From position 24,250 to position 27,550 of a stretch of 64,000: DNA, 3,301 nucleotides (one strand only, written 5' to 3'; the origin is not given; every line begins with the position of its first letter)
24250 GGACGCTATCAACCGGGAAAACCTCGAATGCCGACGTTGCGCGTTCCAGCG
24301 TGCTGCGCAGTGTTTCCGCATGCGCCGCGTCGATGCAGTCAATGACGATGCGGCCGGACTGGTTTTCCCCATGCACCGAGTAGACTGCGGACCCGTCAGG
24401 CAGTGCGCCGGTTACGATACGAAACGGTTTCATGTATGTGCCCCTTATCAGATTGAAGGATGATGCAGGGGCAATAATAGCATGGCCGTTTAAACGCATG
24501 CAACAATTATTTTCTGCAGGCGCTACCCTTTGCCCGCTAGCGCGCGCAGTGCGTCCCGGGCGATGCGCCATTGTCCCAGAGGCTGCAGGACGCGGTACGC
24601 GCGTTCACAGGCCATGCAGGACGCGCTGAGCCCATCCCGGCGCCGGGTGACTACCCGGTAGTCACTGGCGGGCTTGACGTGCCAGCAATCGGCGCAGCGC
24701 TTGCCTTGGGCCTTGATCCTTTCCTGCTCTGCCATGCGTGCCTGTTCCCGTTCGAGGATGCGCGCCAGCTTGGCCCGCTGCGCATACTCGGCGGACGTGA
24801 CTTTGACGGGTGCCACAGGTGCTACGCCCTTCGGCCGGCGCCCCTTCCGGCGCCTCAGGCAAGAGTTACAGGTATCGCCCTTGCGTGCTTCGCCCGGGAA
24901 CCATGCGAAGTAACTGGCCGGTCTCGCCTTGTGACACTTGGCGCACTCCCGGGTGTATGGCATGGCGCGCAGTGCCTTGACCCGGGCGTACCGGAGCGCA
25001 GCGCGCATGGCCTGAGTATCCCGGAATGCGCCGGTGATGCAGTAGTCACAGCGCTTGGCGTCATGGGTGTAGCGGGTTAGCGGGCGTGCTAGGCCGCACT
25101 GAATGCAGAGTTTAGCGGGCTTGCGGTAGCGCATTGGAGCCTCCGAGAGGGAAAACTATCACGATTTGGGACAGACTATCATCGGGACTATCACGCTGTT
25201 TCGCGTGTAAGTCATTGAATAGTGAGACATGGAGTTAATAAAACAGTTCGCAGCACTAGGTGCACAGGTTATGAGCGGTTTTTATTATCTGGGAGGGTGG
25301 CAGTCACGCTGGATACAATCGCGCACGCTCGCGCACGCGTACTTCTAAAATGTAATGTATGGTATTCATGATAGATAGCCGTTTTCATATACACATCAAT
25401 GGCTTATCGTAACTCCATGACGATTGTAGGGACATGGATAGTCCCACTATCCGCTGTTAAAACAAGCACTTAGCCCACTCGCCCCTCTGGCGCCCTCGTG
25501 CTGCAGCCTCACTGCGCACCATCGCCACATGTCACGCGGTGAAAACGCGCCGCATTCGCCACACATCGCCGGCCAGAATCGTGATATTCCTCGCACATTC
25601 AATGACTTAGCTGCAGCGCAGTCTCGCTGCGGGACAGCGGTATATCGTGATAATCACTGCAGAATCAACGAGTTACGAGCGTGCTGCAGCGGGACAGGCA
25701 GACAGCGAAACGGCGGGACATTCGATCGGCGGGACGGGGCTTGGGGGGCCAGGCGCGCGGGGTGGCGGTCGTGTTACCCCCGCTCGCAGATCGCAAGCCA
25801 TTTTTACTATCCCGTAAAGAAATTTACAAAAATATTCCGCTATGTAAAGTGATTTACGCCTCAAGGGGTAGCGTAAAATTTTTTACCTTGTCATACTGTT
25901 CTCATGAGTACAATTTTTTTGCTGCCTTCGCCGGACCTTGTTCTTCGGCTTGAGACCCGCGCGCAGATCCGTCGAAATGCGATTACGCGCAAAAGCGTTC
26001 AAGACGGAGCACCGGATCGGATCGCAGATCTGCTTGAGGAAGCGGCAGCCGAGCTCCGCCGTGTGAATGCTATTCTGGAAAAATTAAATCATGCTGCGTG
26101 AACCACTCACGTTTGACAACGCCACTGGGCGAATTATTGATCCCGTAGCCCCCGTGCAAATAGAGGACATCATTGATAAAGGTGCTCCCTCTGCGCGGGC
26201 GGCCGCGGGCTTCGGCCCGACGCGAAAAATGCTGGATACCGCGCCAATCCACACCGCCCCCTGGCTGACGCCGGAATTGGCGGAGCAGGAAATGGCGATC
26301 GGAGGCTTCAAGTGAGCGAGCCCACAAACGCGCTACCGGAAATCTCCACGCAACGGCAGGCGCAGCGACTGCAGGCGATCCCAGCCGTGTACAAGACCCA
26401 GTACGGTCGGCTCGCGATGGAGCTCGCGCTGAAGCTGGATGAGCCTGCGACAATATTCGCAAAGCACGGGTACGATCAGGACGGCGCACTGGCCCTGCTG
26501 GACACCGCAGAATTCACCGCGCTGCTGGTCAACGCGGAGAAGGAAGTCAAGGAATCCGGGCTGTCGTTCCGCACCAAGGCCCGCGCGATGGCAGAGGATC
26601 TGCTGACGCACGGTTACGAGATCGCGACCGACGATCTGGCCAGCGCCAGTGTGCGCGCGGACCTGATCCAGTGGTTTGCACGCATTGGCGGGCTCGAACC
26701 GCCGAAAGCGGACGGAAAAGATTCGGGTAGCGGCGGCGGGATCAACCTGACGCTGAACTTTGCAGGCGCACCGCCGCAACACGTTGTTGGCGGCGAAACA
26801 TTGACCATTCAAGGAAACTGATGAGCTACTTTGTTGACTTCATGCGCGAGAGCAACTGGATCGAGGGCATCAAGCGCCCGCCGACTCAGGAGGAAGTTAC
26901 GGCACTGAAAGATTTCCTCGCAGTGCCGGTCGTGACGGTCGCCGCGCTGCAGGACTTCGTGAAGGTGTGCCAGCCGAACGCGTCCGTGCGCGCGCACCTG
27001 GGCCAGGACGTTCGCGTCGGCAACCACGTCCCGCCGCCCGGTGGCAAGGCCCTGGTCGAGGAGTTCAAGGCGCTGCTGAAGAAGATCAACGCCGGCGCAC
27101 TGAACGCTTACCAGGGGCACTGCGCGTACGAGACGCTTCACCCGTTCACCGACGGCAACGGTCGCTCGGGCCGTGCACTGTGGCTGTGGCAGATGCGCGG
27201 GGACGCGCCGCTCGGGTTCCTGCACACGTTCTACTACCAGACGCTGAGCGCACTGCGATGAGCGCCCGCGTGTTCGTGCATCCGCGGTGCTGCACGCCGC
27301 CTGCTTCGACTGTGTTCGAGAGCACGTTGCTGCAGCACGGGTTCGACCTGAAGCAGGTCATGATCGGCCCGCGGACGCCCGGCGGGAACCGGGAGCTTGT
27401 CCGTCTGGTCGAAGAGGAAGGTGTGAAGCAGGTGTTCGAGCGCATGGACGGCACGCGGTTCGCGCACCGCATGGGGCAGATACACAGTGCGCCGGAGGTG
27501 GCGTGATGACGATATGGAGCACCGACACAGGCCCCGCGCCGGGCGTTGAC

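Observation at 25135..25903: Divergent control region with an orientation-specific motif family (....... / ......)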

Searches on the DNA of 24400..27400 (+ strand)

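Call 3: search_dna_similar(query=window:24400-27400:+, collection=phages, mode=distant, max_rows=25)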
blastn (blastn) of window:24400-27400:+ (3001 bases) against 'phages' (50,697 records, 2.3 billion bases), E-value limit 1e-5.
No match.

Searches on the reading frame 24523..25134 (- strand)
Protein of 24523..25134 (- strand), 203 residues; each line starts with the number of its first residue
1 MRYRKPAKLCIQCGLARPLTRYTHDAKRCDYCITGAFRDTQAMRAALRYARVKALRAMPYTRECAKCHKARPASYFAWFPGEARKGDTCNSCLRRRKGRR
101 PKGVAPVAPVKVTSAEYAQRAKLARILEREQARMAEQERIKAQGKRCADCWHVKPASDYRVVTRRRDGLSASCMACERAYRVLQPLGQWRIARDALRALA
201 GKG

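Call 8: search_protein_families(library=pfam, proteins=[window:24523-25134:-], max_evalue=0.01)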
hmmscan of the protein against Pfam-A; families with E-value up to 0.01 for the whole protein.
window:24523-25134:- (203 aa): 1 family
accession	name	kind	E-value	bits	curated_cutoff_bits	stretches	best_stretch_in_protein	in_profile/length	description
PF14522.11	Cytochrome_C7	-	0.0084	16.4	24.8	0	26-92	13-65/67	Cytochrome c7 and related cytochrome c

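Call 9: search_protein_families(library=phrogs, proteins=[window:24523-25134:-], max_evalue=0.001)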
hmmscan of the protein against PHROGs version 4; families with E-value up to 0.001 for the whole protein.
window:24523-25134:- (203 aa): 5 families
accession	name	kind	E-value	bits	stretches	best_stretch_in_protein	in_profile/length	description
phrog_5558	-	moron, auxiliary metabolic gene and host takeover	1.4e-09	39.3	1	134-180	55-101/130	Lar-like restriction alleviation protein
phrog_2633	-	DNA, RNA and nucleotide metabolism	8.5e-07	30.2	1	134-181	3-50/142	endonuclease VII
phrog_2340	-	DNA, RNA and nucleotide metabolism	4.5e-06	27.9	0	140-181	4-46/171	endonuclease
phrog_1035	-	DNA, RNA and nucleotide metabolism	9.5e-06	26.6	1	89-181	8-100/271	endonuclease VII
phrog_12813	-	unknown function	4.5e-05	24.4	1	139-181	149-190/199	-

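Call 13: search_dna_similar(query=window:24523-25134:-, collection=phages, mode=protein, max_rows=25)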
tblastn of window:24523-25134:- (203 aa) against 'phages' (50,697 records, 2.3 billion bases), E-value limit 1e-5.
No match.

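Call 85: find_homologous_proteins(query=window:24526-25134:-, max_evalue=0.001)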
Query window:24526-25134:- (203 aa): 3 proteins with E <= 0.001 among 287 candidates.
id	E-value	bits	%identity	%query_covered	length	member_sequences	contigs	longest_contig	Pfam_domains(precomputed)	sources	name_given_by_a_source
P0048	4.6e-121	420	92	100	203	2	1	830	-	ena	-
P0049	2.5e-83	297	72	99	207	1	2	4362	-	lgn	-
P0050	1.2e-65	239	62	99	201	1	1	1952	-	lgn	-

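Call 86: find_encoding_contigs(protein=P0049, flank=4000, max_places=3)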
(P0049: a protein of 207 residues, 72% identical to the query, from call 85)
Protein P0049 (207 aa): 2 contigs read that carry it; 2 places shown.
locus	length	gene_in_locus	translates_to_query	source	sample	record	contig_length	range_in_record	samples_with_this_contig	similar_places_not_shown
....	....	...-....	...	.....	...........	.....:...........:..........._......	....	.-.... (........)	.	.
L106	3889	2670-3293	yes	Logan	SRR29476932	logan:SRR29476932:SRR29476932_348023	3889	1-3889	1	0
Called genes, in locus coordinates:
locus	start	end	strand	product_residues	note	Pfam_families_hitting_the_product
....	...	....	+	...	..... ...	-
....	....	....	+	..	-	-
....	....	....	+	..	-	-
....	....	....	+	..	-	-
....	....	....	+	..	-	-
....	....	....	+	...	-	-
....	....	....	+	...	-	-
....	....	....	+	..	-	-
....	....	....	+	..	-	-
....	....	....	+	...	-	-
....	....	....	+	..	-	?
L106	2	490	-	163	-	?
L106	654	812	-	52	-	-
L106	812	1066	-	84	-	-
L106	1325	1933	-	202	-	PF02945:Endonuclease_7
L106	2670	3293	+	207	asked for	-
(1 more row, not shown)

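Call 87: find_encoding_contigs(protein=P0050, flank=3000, max_places=2)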
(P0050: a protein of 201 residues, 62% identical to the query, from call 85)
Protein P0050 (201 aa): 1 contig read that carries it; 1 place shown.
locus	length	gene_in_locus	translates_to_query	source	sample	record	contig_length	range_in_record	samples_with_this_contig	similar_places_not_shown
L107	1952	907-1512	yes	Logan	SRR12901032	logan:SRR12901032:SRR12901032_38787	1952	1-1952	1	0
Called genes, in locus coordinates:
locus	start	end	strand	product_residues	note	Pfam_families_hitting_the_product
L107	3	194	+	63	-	?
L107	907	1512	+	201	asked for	-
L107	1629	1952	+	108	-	?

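Call 88: find_encoding_contigs(protein=P0048, flank=2000, max_places=2)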
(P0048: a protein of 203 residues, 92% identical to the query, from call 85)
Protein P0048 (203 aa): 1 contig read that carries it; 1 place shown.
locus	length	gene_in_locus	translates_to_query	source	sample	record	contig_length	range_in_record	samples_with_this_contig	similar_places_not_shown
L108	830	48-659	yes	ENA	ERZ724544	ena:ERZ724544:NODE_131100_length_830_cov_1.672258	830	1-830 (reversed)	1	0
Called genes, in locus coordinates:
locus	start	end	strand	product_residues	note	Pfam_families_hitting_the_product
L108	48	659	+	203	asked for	-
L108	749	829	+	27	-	?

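Call 100: predict_structure(alignment_id=A10)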
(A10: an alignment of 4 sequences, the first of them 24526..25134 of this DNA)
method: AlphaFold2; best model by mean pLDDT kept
length: 203 residues; sequences in the alignment: 4
mean_pLDDT: 71.6   pTM: 0.34
mean pLDDT of the five models: 71.6, 71.2, 68.2, 66.2, 64.0
residues with pLDDT >= 90: 1; 70-90: 115; 50-70: 68; < 50: 19
segments of 3 or more residues with pLDDT < 50: 1-4, 35-39, 98-105
pLDDT, mean of each block of 10 residues (from residue 1): 54 60 58 50 63 75 87 78 74 61 51 80 88 83 82 80 61 82 85 84 59
secondary structure, 60 per line:
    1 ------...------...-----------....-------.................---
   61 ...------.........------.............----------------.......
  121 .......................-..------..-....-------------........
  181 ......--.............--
elements in order: E7-9 E16-18 H30-33 H41-57 E61-63 E70-72 E76-78 E85-89 H90-97 H114-143 H174-186 H189-201

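Call 102: fold_search(model_id=the predicted structure, library=pdb)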
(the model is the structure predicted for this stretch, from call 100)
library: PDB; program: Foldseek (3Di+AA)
matches with E <= 10: 115; with E <= 0.001: 0
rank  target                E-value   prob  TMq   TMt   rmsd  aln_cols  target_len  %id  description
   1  3fc3_B                2.2e-01  0.23  0.19  0.20  25.1       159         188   14  Crystal structure of the beta-beta-alpha-Me type II restriction endonuclease Hpy99I (released 2009-03-31)
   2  3fc3_A                2.2e-01  0.21  0.19  0.20  25.2       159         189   14  Crystal structure of the beta-beta-alpha-Me type II restriction endonuclease Hpy99I (released 2009-03-31)
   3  7m4m_A                9.4e-01  0.06  0.11  0.12  14.5       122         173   16  Crystal structure of RBR E3 ligase RNF216 with ubiquitin (released 2022-01-05)
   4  8eb0_A                1.1e+00  0.03  0.11  0.10  23.6       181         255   14  RNF216/E2-Ub/Ub transthiolation complex (released 2023-01-18)
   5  9kz9_s                1.3e+00  0.04  0.12  0.15  12.3       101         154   11  Cryo-EM structure of PSI-ACPI from Rhodomonas sp. NIES-2332 at 2.08 angstroms resolution (released 2025-11-26)
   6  2luy_MODEL_1_A        1.5e+00  0.11  0.15  0.29  11.2       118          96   11  Solution structure of the tandem zinc finger domain of fission yeast Stc1 (released 2013-05-08)
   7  8wm6_s                1.5e+00  0.04  0.11  0.14  13.1       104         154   13  The structure of PSI-CAC(L-14)of R.salina at 2.7 angstroms resolution (released 2024-05-29)
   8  5edv_B                1.6e+00  0.05  0.15  0.10  23.3       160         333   15  Structure of the HOIP-RBR/UbcH5B~ubiquitin transfer complex (released 2016-01-20)
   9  5tdw_A                1.8e+00  0.13  0.12  0.31  15.6        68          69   19  Set3 PHD finger in complex with histone H3K4me3 (released 2016-10-19)
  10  5tdr_A                1.8e+00  0.13  0.12  0.31  15.6        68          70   19  Set3 PHD finger in complex with histone H3K4me2 (released 2016-11-02)
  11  5it7_pp               1.8e+00  0.03  0.10  0.19  12.4        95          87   18  Structure of the Kluyveromyces lactis 80S ribosome in complex with the cricket paralysis virus IRES and eEF2 (released 2016-05-18)
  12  5xfo                  2.2e+00  0.12  0.12  0.08   5.3        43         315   30  Structure of the N-terminal domains of PHF1 (released 2017-09-13)
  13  5z28_B                2.2e+00  0.07  0.15  0.27  12.2       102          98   17  AtVAL2 PHD-Like domain (released 2018-05-02)
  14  8iyj_i                2.2e+00  0.04  0.18  0.15  34.4       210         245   12  Cryo-EM structure of the 48-nm repeat doublet microtubule from mouse sperm (released 2023-07-05)
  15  7qbf_C                2.4e+00  0.06  0.10  0.21  11.3        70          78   16  TC:CD320 in complex with nanobody TC-Nb34 (released 2022-03-16)
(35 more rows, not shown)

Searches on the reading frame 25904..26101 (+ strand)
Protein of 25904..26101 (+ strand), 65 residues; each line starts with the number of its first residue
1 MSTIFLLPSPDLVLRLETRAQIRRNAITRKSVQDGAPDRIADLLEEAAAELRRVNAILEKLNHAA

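Call 8: search_protein_families(library=pfam, proteins=[window:25904-26101:+], max_evalue=0.01)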
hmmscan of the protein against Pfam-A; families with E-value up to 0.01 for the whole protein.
window:25904-26101:+ (65 aa): 0 families

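Call 9: search_protein_families(library=phrogs, proteins=[window:25904-26101:+], max_evalue=0.001)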
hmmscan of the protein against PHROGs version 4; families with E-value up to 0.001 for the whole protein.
window:25904-26101:+ (65 aa): 0 families

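Call 43: search_protein_families(library=pfam, proteins=[window:25904-26101:+], max_evalue=1)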
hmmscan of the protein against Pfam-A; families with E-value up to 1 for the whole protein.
window:25904-26101:+ (65 aa): 1 family
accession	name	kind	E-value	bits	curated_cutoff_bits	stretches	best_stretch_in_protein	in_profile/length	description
PF18557.6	NepR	-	0.095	12.8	25.7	1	32-47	16-31/35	Anti-sigma factor NepR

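Call 59: find_homologous_proteins(query=window:25904-26098:+, max_evalue=0.01)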
Query window:25904-26098:+ (65 aa): 27 proteins with E <= 0.01 among 28 candidates.
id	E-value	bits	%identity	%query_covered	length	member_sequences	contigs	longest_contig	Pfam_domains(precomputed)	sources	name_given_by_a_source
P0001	1.0e-11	62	71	74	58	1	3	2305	-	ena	-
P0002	2.0e-11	61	63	86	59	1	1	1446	-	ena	-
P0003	3.9e-11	60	72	72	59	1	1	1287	-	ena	-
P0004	4.7e-11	60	72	72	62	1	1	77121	-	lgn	-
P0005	7.9e-11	59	63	78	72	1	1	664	-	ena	-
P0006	8.2e-11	59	63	88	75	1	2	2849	-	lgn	-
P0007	2.1e-10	58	70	46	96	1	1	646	-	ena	-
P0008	2.8e-10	57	67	83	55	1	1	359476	-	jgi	jgi:hypothetical protein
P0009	3.6e-10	57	59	83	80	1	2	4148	-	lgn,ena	-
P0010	4.1e-10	57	75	68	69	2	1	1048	-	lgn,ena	-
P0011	5.6e-10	56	74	48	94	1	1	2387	-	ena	-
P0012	6.4e-10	56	74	48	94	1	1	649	-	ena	-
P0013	8.4e-10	56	59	49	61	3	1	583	-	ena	-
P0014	1.4e-9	55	62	57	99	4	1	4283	-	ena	-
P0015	1.7e-9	55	80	62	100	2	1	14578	-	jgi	jgi:hypothetical protein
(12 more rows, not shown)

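Call 61: find_encoding_contigs(protein=P0004, flank=6000, max_places=3)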
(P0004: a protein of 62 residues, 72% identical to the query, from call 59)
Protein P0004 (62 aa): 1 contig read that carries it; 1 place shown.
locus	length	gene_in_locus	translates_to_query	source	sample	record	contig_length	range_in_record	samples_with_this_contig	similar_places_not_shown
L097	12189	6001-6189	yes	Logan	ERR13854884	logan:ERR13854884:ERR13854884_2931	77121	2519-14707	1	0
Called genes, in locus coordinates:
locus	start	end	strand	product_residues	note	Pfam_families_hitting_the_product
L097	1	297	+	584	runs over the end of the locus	-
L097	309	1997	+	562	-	-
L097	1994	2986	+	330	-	-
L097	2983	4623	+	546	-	-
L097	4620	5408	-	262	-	-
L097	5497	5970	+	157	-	PF01668:SmpB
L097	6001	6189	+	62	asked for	-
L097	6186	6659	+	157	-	-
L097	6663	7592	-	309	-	-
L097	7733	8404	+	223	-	PF00857:Isochorismatase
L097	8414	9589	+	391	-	PF17767:NAPRTase_N, PF04095:NAPRTase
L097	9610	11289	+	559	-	PF00795:CN_hydrolase, PF02540:NAD_synthase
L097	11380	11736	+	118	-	-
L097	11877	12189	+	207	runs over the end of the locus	-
